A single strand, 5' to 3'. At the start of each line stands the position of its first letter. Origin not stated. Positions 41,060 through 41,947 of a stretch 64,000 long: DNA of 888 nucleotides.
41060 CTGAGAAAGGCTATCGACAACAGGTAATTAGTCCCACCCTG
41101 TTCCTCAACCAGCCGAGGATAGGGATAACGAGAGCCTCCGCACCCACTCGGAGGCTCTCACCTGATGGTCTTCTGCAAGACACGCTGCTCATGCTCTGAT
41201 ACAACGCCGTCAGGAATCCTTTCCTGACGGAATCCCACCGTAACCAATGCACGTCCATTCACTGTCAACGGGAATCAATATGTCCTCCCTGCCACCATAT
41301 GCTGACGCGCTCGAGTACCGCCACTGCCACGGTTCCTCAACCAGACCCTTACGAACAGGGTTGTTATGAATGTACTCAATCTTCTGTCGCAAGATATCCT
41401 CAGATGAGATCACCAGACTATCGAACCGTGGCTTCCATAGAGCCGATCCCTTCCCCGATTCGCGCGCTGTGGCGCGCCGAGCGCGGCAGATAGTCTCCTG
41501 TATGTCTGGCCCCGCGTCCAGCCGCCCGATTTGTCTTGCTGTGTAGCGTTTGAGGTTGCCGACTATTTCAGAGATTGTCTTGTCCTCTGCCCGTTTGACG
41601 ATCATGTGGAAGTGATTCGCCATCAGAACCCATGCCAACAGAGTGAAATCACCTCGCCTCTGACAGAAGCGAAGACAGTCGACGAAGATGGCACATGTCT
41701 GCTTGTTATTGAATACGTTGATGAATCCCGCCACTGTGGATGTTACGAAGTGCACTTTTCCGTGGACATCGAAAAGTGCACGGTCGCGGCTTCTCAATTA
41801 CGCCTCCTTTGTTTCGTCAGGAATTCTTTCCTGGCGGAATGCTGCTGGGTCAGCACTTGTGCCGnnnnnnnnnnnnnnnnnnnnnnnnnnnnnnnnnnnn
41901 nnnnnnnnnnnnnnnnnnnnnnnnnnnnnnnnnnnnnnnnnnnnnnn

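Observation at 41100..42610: REP/RAYT element with a HEPN-like cargo gene inserted between ftsZ and rpmB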

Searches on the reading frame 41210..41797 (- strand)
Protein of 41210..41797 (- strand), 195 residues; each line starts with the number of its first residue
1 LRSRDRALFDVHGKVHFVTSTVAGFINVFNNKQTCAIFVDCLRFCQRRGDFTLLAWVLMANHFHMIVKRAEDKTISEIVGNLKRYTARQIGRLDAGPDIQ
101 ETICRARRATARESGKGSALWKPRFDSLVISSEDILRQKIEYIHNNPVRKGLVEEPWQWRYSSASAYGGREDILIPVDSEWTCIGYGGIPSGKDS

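Call 4: search_protein_families(library=pfam, proteins=[window:41210-41797:-], max_evalue=1)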
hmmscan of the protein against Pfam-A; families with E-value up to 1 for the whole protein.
window:41210-41797:- (195 aa): 1 family
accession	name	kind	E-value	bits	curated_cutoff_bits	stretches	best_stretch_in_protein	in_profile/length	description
PF01797.21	Y1_Tnp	-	2.7e-09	37.7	23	1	27-145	18-120/121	Transposase IS200 like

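Call 5: search_protein_families(library=ncbifam, proteins=[window:41210-41797:-], max_evalue=1)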
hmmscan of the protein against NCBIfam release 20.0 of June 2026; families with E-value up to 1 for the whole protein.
window:41210-41797:- (195 aa): 2 families
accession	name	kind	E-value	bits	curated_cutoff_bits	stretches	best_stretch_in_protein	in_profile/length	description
NF047646.1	REP_Tyr_transpos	equivalog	7.4e-33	113.5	80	1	10-162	6-146/146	REP-associated tyrosine transposase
NF033573.1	transpos_IS200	equivalog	0.0002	21.6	55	1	40-91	36-87/126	IS200/IS605 family transposase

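Call 8: search_protein_families(library=padloc, proteins=[window:41210-41797:-], max_evalue=1)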
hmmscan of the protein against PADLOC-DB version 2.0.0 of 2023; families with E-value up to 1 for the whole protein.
window:41210-41797:- (195 aa): 0 families

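Call 58: search_solved_structures(query=window:41210-41797:-, max_evalue=1, show_alignments=3)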
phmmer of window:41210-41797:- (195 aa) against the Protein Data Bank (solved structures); distinct sequences matched with E-value up to 1: 1.
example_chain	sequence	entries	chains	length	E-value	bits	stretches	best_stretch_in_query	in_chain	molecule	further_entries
4er8_A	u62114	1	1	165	0.00015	24.7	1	119-164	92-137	TnpArep for protein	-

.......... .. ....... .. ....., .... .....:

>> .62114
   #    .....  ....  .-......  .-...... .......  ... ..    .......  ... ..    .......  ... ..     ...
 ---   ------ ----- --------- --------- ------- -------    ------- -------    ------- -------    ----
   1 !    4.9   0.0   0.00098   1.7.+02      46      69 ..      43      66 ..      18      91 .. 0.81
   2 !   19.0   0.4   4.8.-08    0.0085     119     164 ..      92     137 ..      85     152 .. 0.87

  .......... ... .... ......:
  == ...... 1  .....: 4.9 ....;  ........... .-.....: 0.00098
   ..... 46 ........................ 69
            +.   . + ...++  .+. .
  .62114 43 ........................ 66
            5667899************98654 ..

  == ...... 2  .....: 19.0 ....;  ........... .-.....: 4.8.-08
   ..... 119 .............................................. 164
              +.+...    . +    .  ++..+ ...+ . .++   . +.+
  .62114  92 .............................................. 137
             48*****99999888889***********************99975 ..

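Call 82: find_encoding_contigs(protein=window:41210-41797:-, flank=4000, max_places=8)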
Protein window:41210-41797:- (195 aa): 5 contigs read that carry it; 2 places shown.
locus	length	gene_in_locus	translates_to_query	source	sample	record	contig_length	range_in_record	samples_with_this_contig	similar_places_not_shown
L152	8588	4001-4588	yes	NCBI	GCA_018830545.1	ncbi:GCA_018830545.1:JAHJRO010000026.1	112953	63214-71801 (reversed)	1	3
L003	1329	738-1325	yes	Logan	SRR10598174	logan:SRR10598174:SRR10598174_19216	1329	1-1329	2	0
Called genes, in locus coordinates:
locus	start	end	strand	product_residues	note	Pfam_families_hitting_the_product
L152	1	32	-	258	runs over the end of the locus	PF01503:PRA-PH (faint), PF03819:MazG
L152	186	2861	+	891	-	PF00133:tRNA-synt_1, PF01406:tRNA-synt_1e (faint), PF09334:tRNA-synt_1g, PF13603:tRNA-synt_1_2, PF09334:tRNA-synt_1g (weak), PF08264:Anticodon_1, PF10458:Val_tRNA-synt_C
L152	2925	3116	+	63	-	PF00830:Ribosomal_L28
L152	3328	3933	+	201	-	-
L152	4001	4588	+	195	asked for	PF01797:Y1_Tnp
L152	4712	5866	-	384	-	PF00091:Tubulin, PF12327:FtsZ_C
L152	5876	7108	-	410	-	PF11104:PilM_2 (faint), PF02491:SHS2_FTSA, PF06723:MreB_Mbl, PF14450:FtsA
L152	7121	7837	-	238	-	-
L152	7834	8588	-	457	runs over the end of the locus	PF01225:Mur_ligase, PF08245:Mur_ligase_M, PF02875:Mur_ligase_C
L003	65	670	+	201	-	-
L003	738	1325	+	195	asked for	PF01797:Y1_Tnp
